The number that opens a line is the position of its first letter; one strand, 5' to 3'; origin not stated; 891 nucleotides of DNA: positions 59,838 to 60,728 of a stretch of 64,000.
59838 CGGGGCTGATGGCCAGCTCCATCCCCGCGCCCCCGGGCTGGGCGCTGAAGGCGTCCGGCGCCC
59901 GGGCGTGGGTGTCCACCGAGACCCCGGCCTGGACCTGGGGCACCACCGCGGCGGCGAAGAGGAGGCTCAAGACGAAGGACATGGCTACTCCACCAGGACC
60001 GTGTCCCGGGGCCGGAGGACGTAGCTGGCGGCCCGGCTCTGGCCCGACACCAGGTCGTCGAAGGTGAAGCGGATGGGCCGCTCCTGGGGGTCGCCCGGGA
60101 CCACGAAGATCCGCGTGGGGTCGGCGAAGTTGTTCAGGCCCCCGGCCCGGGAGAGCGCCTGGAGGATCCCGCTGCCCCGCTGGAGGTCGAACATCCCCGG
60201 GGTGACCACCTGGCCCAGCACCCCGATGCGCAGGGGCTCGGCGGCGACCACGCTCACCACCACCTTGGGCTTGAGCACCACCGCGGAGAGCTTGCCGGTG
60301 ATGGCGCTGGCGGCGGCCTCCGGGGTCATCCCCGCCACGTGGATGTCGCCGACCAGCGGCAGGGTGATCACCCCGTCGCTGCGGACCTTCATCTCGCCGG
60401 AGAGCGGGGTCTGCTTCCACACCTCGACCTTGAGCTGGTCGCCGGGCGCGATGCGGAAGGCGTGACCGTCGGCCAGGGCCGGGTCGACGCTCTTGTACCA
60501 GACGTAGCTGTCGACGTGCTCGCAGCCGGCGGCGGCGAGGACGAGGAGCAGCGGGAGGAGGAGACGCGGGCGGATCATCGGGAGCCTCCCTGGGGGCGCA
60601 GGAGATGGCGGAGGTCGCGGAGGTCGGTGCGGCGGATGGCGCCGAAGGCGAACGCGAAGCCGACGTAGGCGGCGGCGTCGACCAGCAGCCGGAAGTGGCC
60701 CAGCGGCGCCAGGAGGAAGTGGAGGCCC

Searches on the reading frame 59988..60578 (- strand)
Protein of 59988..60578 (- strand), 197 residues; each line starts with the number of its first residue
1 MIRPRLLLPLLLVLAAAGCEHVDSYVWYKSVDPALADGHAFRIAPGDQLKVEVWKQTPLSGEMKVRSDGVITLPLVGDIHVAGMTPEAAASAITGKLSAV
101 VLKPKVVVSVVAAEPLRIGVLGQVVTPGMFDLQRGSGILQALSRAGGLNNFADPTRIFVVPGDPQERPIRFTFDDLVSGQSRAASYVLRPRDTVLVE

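Call 76: search_protein_families(library=pfam, proteins=[window:59988-60578:-], max_evalue=0.001)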
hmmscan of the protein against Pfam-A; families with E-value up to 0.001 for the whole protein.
seq(197 aa): 3 families
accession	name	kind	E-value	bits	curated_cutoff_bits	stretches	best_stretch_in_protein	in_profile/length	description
PF02563.21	Poly_export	-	7.3e-22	77.8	28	1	39-110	5-76/77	Polysaccharide biosynthesis/export protein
PF10531.15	SLBB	-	5.1e-09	36.3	27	1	118-165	2-48/55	SLBB domain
PF22461.2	SLBB_2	-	2.2e-05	24.9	27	1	118-162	3-49/79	SLBB domain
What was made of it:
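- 59985..60578 (-): Short OPX protein (EpsY-like; Poly_export + SLBB, 197 aa). Pfam Poly_export 7.3e-22 (call 76)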
